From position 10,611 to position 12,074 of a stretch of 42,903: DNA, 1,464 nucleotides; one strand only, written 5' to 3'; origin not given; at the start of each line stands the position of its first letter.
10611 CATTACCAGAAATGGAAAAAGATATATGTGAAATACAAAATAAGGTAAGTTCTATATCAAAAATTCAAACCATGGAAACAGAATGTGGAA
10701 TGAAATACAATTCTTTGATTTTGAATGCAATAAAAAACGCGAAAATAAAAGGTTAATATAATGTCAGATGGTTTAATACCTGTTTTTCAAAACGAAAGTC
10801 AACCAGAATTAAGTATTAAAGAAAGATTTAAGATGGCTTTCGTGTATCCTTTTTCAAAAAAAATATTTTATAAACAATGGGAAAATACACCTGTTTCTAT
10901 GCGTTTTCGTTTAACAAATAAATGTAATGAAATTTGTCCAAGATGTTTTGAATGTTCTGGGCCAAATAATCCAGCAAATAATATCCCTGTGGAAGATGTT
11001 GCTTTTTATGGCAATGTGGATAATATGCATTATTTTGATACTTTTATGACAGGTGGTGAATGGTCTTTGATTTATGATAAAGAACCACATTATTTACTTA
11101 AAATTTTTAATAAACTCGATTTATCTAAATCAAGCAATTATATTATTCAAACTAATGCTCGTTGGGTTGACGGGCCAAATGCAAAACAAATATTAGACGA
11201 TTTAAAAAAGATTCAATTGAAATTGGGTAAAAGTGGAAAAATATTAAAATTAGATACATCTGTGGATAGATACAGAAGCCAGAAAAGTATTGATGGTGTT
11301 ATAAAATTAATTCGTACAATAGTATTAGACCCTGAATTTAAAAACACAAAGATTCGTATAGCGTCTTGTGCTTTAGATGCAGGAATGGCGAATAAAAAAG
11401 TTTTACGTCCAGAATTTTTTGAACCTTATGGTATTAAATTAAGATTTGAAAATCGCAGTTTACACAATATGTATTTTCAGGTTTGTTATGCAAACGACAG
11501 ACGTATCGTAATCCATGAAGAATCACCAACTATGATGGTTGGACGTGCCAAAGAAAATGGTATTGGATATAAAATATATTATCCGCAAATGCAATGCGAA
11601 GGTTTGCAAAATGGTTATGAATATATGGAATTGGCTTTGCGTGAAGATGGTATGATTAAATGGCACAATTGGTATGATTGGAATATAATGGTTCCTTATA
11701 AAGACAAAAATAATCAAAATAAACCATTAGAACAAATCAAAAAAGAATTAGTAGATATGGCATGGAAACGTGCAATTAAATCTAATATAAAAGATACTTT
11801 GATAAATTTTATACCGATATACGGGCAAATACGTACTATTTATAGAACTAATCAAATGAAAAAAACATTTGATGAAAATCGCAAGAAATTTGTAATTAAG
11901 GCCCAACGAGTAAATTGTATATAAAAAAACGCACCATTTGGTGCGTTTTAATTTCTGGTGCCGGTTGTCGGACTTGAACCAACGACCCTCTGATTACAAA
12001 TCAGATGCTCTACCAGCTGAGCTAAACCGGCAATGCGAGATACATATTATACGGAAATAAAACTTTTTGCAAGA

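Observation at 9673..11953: Self-contained operon: HNH-like Zn-finger protein plus unassigned radical SAM enzyme, wedged against the 3' end of tRNA-Thr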

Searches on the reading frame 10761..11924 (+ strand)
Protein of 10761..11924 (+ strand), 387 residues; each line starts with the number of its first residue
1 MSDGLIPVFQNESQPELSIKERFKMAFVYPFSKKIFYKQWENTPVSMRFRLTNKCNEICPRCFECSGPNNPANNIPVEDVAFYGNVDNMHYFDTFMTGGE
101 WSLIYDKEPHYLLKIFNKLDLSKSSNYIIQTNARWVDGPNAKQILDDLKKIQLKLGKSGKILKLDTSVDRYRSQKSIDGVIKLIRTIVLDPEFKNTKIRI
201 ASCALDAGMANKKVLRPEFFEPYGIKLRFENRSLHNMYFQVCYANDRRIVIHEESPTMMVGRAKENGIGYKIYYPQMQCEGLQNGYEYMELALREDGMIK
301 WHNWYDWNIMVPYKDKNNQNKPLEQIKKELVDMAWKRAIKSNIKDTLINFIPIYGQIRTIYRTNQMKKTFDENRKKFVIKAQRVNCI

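Call 6: search_protein_families(library=pfam, proteins=[window:10761-11924:+], max_evalue=0.1)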
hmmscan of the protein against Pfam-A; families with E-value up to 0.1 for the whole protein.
window:10761-11924:+ (387 aa): 0 families

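Call 8: search_protein_families(library=ncbifam, proteins=[window:10761-11924:+], max_evalue=1)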
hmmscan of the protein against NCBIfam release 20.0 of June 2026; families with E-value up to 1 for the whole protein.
window:10761-11924:+ (387 aa): 5 families
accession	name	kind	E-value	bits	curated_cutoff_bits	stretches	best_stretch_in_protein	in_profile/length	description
NF050035.1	rSAM_WgK_link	exception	0.00056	19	650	1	39-183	3-143/367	radical SAM/SPASM peptide maturase WgkB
TIGR04403.1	rSAM_skfB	equivalog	0.062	12.1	300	1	43-104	102-163/402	sporulation killing factor system radical SAM maturase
TIGR04250.1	SCM_rSAM_ScmE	equivalog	0.063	12.2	400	1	43-102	1-61/358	SynChlorMet cassette radical SAM/SPASM protein ScmE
TIGR03962.1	mycofact_rSAM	equivalog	0.098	11.8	265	1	42-103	9-70/339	mycofactocin radical SAM maturase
TIGR03729.1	acc_ester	subfamily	0.16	11.4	148.25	1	296-339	123-168/239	putative phosphoesterase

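Call 9: search_protein_families(library=padloc, proteins=[window:10761-11924:+], max_evalue=1)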
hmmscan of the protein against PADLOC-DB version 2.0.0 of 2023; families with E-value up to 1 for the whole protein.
window:10761-11924:+ (387 aa): 0 families

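Call 10: search_protein_families(library=phrogs, proteins=[window:10761-11924:+], max_evalue=1)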
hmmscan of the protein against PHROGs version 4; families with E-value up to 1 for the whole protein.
window:10761-11924:+ (387 aa): 1 family
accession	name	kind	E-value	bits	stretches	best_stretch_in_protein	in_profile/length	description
phrog_37498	-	unknown function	0.014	16.5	1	151-183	4-36/49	-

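Call 11: search_solved_structures(query=window:10761-11924:+, max_evalue=10)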
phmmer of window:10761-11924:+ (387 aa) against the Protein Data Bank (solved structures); distinct sequences matched with E-value up to 10: 2.
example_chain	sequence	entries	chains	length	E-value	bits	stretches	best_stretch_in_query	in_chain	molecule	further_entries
6efn_A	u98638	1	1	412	0.48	12.4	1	43-105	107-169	Sporulation killing factor maturation protein SkfB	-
9dfu_A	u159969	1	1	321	0.49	12.4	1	33-66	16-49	Radical SAM core domain-containing protein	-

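Call 12: find_homologous_proteins(query=window:10761-11924:+)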
Query window:10761-11924:+ (387 aa): 75 proteins with E <= 0.001 among 1690 candidates.
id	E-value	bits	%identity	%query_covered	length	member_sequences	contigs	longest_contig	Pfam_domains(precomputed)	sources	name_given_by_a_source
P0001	5.2e-267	903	100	100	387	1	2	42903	-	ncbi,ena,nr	ncbi:MAG: hypothetical protein IKZ49_04390 [Alphaproteobacteria bacterium]|nr:hypothetical protein [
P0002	5.4e-227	771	85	99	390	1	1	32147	-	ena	-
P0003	4.1e-167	574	63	99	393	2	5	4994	-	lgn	-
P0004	1.1e-165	569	65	97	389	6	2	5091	-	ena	-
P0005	1.4e-165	569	64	99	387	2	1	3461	-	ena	-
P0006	3.6e-164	564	63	97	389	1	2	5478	-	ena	-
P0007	3.8e-164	564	63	99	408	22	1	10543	-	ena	-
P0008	1.7e-162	559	62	99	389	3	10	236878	-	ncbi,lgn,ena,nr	ncbi:MAG: hypothetical protein IJX89_02055 [Alphaproteobacteria bacterium]|nr:hypothetical protein [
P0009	2.4e-162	558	61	99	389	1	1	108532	-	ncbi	-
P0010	4.5e-162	557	62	98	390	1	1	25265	-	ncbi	-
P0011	5.0e-162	557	62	99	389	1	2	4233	-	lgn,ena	-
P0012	1.4e-161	556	60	99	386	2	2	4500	-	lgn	-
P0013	6.2e-161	554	62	98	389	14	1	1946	-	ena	-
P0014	1.2e-160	553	62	97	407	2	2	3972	-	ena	-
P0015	1.6e-160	552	61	98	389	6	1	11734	-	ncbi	-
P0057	5.8e-126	439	52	93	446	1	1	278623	-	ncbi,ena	-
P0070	5.8e-104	366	47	91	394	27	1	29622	-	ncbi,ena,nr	ncbi:MAG: hypothetical protein J6S06_01400 [Alphaproteobacteria bacterium]|nr:hypothetical protein [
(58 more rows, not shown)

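Call 20: find_encoding_contigs(protein=P0008, flank=8000, max_places=3)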
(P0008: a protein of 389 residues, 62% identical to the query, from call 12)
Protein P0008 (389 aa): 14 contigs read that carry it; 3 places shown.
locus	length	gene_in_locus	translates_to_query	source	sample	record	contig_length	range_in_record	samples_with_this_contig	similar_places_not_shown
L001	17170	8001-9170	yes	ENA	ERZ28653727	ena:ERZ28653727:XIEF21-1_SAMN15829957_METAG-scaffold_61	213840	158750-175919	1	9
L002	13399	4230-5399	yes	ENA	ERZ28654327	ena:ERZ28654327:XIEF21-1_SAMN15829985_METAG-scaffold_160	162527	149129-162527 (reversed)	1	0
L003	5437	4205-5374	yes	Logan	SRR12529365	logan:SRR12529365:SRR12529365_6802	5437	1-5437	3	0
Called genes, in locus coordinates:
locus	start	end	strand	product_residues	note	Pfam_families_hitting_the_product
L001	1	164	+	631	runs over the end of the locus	PF05649:Peptidase_M13_N, PF01431:Peptidase_M13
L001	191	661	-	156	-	PF01668:SmpB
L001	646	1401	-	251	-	PF01026:TatD_DNase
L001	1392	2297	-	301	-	PF13177:DNA_pol3_delta2, PF00004:AAA (weak)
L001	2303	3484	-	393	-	PF00768:Peptidase_S11, PF13354:Beta-lactamase2, PF07943:PBP5_C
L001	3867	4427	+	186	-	-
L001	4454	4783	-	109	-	-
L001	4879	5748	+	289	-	PF11899:DUF3419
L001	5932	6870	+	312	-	PF00108:Thiolase_N, PF08545:ACP_syn_III, PF08541:ACP_syn_III_C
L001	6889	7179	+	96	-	PF18291:HU-HIG, PF00216:Bac_DNA_binding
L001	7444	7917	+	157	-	-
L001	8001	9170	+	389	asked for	-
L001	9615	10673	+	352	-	PF00589:Phage_integrase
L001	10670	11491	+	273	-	-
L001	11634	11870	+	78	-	-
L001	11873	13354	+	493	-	PF12307:DUF3631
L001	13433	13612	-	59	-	-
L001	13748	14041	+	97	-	-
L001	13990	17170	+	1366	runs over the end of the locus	-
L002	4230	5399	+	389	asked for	-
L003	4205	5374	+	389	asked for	-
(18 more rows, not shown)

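Call 21: find_encoding_contigs(protein=P0057, flank=8000, max_places=2)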
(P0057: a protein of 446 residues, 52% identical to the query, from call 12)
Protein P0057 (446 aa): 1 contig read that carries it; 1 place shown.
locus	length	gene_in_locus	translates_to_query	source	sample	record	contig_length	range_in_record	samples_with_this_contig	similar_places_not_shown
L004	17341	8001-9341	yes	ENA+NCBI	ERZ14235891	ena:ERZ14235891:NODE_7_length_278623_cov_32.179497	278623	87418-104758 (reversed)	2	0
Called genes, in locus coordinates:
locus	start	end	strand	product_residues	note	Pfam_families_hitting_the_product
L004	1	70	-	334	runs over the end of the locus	PF01471:PG_binding_1, PF10908:Tlde1_dom (weak)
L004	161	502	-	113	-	-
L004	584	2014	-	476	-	PF13203:DUF2201_N, PF09967:DUF2201 (weak)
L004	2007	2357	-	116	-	-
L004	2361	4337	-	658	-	-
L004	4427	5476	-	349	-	PF00078:RVT_1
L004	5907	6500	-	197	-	-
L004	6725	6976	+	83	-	PF13443:HTH_26 (faint)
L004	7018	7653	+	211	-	-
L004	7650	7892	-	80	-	-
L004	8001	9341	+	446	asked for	-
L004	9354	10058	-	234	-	PF13353:Fer4_12, PF04055:Radical_SAM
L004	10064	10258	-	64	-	-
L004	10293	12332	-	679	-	PF03477:ATP-cone, PF13597:NRDD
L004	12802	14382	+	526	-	PF00501:AMP-binding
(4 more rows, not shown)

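Call 22: find_encoding_contigs(protein=P0070, flank=8000, max_places=2)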
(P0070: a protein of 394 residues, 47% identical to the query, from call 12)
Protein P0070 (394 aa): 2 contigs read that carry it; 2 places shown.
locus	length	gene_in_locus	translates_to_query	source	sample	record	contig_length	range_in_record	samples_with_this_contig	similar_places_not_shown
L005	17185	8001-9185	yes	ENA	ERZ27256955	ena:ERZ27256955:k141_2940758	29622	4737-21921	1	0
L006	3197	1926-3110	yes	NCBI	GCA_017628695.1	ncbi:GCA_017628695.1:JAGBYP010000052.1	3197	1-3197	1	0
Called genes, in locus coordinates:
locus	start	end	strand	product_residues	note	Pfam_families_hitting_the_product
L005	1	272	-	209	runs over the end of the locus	-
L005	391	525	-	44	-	-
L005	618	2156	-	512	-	PF00691:OmpA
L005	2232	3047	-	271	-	-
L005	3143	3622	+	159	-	PF06835:LptC (weak)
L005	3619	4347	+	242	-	PF00005:ABC_tran, PF13304:AAA_21 (faint)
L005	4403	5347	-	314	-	-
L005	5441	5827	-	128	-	PF01467:CTP_transf_like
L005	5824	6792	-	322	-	PF04991:LicD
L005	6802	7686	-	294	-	-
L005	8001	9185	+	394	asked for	-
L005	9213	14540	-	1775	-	-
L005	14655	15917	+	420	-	PF03952:Enolase_N, PF00113:Enolase_C, PF13378:MR_MLE_C (weak)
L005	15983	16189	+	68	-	-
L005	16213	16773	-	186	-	PF02559:CarD_TRCF_RID, PF21095:CarD_C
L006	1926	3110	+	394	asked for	-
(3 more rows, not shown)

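Call 28: find_related_loci(query=A1, collection=genome_contigs, flank=10000)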
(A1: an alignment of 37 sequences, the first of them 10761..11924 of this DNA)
Query A1 (387 aa) in genome_contigs; peptide patterns used: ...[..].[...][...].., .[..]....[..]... (x = any residue, [..] = any of these).
47 stretches matched a pattern; 35 encode a relative of the query (tblastn E <= 1e-3); 33 distinct loci.
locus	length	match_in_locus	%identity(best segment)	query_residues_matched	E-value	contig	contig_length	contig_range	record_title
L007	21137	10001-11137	65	1-377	4e-167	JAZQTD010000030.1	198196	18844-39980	MAG: Candidatus Enterousia sp. isolate T1900045192_TC20190188.MAGScoT_cleanbin_000014 SGB_5297_k141_2145953, whole genom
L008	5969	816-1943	62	3-378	7e-165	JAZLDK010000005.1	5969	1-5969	MAG: Candidatus Enterousia sp. isolate T1900045036_TC20190029.MAGScoT_cleanbin_000012 SGB_4464_k141_256376, whole genome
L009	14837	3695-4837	61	2-384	3e-163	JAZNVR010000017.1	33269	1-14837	MAG: Candidatus Enterousia sp. isolate T1900044788_TS20190254.MAGScoT_cleanbin_000026 SGB_2627_k141_1196526, whole genom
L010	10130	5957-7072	63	5-378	4e-163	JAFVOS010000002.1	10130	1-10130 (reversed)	MAG: Alphaproteobacteria bacterium isolate RGIG5256 Sheep_Colon-1__c96368, whole genome shotgun sequence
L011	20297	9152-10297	61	3-384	8e-163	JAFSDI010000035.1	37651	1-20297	MAG: Alphaproteobacteria bacterium isolate RGIG3039 Goat_Rectum-4__c752547, whole genome shotgun sequence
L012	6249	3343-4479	61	3-381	2e-163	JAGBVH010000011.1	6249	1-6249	MAG: Alphaproteobacteria bacterium isolate RGIG9479 Yak_Cecum-4__c235716, whole genome shotgun sequence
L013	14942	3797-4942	61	2-384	1e-161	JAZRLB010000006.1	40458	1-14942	MAG: Candidatus Enterousia sp. isolate T1900045443_YK20190134.MAGScoT_cleanbin_000013 SGB_7129_k141_3367243, whole genom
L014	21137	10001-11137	62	6-384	2e-161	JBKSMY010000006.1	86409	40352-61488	MAG: Alphaproteobacteria bacterium isolate KS320-82 k141_2534286, whole genome shotgun sequence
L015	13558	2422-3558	61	3-381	5e-161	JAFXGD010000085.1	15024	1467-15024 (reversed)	MAG: Alphaproteobacteria bacterium isolate RGIG6385 Sheep_Rectum-5__c789343, whole genome shotgun sequence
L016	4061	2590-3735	62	3-384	3e-166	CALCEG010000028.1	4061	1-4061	MAG TPA_asm: uncultured Alphaproteobacteria bacterium isolate SRR6425765_bin.98_CONCOCT_v1.1_MAG genome assembly, contig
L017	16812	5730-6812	64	21-381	2e-160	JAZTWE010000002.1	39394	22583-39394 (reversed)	MAG: Candidatus Enterousia sp. isolate T1900045334_YK20190023.MAGScoT_cleanbin_000100 SGB_6575_k141_777928, whole genome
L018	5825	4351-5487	61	3-381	3e-162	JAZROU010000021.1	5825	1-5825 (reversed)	MAG: Candidatus Enterousia sp. isolate T1900045388_YK20190078.MAGScoT_cleanbin_000020 SGB_6918_k141_2053003, whole genom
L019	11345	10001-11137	61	3-381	1e-160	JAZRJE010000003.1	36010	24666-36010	MAG: Candidatus Enterousia sp. isolate T1900045469_YK20190160.MAGScoT_cleanbin_000038 SGB_7227_k141_1443720, whole genom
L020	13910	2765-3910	60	3-384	5e-160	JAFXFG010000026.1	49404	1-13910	MAG: Alphaproteobacteria bacterium isolate RGIG6362 Sheep_Rectum-4__c471036, whole genome shotgun sequence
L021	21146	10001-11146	59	3-384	4e-159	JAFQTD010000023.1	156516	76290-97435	MAG: Alphaproteobacteria bacterium isolate RGIG2127 Goat_Colon-5__c267425, whole genome shotgun sequence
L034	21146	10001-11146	62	3-384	4e-165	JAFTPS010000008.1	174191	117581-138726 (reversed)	MAG: Alphaproteobacteria bacterium isolate RGIG4037 Roe_deer_Cecum-5__c2843, whole genome shotgun sequence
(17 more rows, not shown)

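Call 30: predict_structure(alignment_id=A1)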
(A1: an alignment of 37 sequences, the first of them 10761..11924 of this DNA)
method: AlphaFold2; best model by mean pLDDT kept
length: 387 residues; sequences in the alignment: 37
mean_pLDDT: 89.2   pTM: 0.85
mean pLDDT of the five models: 89.2, 89.1, 87.4, 86.0, 85.7
residues with pLDDT >= 90: 252; 70-90: 113; 50-70: 8; < 50: 14
segments of 3 or more residues with pLDDT < 50: 1-13
pLDDT, mean of each block of 10 residues (from residue 1): 36 64 84 93 94 89 89 95 96 89 92 97 96 88 96 97 86 85 96 94 90 96 97 87 94 89 91 86 84 96 89 97 97 94 88 89 93 87 69
secondary structure, 60 per line:
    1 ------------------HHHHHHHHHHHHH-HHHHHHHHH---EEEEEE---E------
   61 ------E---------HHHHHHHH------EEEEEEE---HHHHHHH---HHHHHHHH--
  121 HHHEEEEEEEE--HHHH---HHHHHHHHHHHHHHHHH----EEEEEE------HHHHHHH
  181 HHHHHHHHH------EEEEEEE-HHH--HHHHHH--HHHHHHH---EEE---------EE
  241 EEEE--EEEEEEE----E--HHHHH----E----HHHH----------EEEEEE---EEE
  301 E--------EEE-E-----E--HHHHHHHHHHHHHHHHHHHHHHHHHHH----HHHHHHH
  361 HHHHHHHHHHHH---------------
elements in order: H19-31 H33-41 E45-50 H77-84 E91-97 H101-107 H111-118 E124-131 H134-137 H141-157 E162-167 H174-189 E196-202 H209-214 H217-223 E227-229 E239-244 E247-253 H261-265 H275-278 E289-294 E298-301 E310-312 H323-349 H354-372

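Call 31: search_protein_representatives(alignment_id=A1)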
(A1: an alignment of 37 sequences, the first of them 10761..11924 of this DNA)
Query: 37 sequences, 389 profile positions. Proteins with E-value up to 0.001 (for the whole library): 155; up to 1e-10: 37; up to 1e-30: 4. The best 150 are listed.
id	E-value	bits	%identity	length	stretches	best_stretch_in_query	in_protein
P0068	1.0e-170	584.0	-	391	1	5-380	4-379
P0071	1.1e-116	406.1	-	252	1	139-387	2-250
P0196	2.4e-80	286.5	-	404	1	26-370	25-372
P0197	1.0e-34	136.3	-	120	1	1-91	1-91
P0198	1.4e-24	102.9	-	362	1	24-347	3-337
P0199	1.4e-24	102.9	-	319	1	34-344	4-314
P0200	7.2e-23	97.3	-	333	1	47-335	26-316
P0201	3.0e-22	95.2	-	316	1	48-341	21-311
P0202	1.9e-21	92.6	-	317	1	51-341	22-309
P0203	3.4e-18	81.9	-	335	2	23-190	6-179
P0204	8.4e-18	80.6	-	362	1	25-338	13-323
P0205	1.8e-17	79.5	-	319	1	51-343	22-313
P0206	1.8e-17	79.5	-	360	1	20-336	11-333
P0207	1.2e-16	76.8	-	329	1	31-342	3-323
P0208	3.1e-16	75.4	-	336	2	43-197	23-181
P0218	2.6e-13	65.8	-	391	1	18-345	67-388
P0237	2.0e-10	56.3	-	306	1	51-344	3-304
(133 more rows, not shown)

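Call 33: search_protein_families(library=pfam, proteins=[P0196, P0198, P0199, P0200, P0201, P0202, P0203, P0204, P0206, P0207], max_evalue=0.01)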
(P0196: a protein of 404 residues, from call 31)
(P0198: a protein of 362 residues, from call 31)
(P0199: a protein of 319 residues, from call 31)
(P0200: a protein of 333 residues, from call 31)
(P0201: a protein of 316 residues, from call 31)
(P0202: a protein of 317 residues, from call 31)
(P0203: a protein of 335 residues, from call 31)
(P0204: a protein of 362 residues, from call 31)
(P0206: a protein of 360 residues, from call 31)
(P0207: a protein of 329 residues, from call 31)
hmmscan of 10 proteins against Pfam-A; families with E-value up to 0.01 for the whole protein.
P0196 (404 aa): 0 families

P0198 (362 aa): 1 family
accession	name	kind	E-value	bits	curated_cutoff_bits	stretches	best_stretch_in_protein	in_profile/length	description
PF04055.27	Radical_SAM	-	0.00091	19.9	29.5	1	33-107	3-74/166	Radical SAM superfamily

P0199 (319 aa): 1 family
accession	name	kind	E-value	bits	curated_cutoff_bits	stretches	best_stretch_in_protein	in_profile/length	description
PF04055.27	Radical_SAM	-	0.00088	19.9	29.5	1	23-88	2-67/166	Radical SAM superfamily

P0200 (333 aa): 1 family
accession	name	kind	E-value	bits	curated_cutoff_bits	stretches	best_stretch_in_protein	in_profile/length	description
PF04055.27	Radical_SAM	-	2e-07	31.7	29.5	1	31-159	2-115/166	Radical SAM superfamily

P0201 (316 aa): 2 families
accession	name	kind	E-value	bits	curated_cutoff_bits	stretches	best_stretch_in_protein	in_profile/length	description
PF04055.27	Radical_SAM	-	1.2e-06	29.3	29.5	1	24-149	1-115/166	Radical SAM superfamily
PF20219.3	DUF6579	-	0.0015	18.4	27.2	1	134-197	61-127/210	Family of unknown function (DUF6579)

P0202 (317 aa): 1 family
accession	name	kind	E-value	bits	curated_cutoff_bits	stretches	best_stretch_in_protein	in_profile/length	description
PF04055.27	Radical_SAM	-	3e-08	34.5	29.5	1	22-111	1-88/166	Radical SAM superfamily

P0203 (335 aa): 1 family
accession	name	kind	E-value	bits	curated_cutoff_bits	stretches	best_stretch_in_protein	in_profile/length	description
PF04055.27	Radical_SAM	-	1.4e-05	25.7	29.5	1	37-189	3-111/166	Radical SAM superfamily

P0204 (362 aa): 1 family
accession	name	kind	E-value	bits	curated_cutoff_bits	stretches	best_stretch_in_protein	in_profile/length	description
PF04055.27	Radical_SAM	-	7.6e-05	23.4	29.5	1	41-133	3-97/166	Radical SAM superfamily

P0206 (360 aa): 1 family
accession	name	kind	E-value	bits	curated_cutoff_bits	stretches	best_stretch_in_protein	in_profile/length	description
PF04055.27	Radical_SAM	-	3.4e-06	27.8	29.5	1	42-131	3-90/166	Radical SAM superfamily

P0207 (329 aa): 1 family
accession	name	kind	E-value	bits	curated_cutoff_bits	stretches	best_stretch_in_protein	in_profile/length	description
PF04055.27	Radical_SAM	-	7e-07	30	29.5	1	25-113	2-88/166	Radical SAM superfamily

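Call 35: fold_search(model_id=the predicted structure, library=pdb)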
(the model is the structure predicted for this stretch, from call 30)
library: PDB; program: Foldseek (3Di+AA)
matches with E <= 10: 500; with E <= 0.001: 23
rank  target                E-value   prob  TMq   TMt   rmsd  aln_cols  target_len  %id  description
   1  8ai3_B                3.3e-10  1.00  0.45  0.52  10.2       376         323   16  Crystal structure of radical SAM epimerase EpeE C223A mutant from Bacillus subtilis with [4Fe-4S] clusters and S-adeno (released 2024-01-10)
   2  8ai4_B                4.2e-10  1.00  0.46  0.53   9.6       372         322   16  Crystal structure of radical SAM epimerase EpeE C223A mutant from Bacillus subtilis with [4Fe-4S] clusters, S-adenosyl (released 2024-01-10)
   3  8ai1_B                6.7e-10  1.00  0.44  0.52  10.0       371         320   16  Crystal structure of radical SAM epimerase EpeE from Bacillus subtilis with [4Fe-4S] clusters and S-adenosyl-L-homocys (released 2024-01-10)
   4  8ai6_B                6.7e-10  1.00  0.44  0.51  10.2       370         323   16  Crystal structure of radical SAM epimerase EpeE D210A mutant from Bacillus subtilis with [4Fe-4S] clusters, S-adenosyl (released 2024-01-10)
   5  8ai2_B                7.1e-10  1.00  0.46  0.54   9.7       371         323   17  Crystal structure of radical SAM epimerase EpeE from Bacillus subtilis with [4Fe-4S] clusters, S-adenosyl-L-homocystei (released 2024-01-10)
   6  8ai6_A                7.6e-10  1.00  0.44  0.51   9.9       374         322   16  Crystal structure of radical SAM epimerase EpeE D210A mutant from Bacillus subtilis with [4Fe-4S] clusters, S-adenosyl (released 2024-01-10)
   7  8ai4_A                8.1e-10  1.00  0.44  0.52   9.9       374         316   16  Crystal structure of radical SAM epimerase EpeE C223A mutant from Bacillus subtilis with [4Fe-4S] clusters, S-adenosyl (released 2024-01-10)
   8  8ai3_A                2.7e-09  1.00  0.47  0.55   9.8       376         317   15  Crystal structure of radical SAM epimerase EpeE C223A mutant from Bacillus subtilis with [4Fe-4S] clusters and S-adeno (released 2024-01-10)
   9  8ai1_A                3.0e-09  1.00  0.45  0.53   9.9       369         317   16  Crystal structure of radical SAM epimerase EpeE from Bacillus subtilis with [4Fe-4S] clusters and S-adenosyl-L-homocys (released 2024-01-10)
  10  6efn                  3.0e-05  1.00  0.39  0.39   6.7       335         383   17  Structure of a RiPP maturase, SkfB (released 2018-10-24)
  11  5v1t_A                5.1e-05  1.00  0.36  0.33   9.9       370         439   14  Crystal structure of Streptococcus suis SuiB bound to precursor peptide SuiA (released 2017-08-30)
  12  5v1s_A                7.0e-05  1.00  0.35  0.32  10.0       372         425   14  Crystal structure of Streptococcus suis SuiB bound to S-adenosylmethionine (released 2017-08-30)
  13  4k37_B                7.4e-05  1.00  0.39  0.41   9.6       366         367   13  Native anSMEcpe with bound AdoMet (released 2013-05-08)
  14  7wzx                  9.4e-05  1.00  0.35  0.43   7.1       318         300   11  The structure of a Twitch Radical SAM Dehydrogenase SpeY (released 2022-12-28)
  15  7vob                  1.9e-04  1.00  0.43  0.49   7.6       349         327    9  The crystal structure of a Radical SAM Enzyme BlsE involved in the Biosynthesis of Blasticidin S (released 2022-05-04)
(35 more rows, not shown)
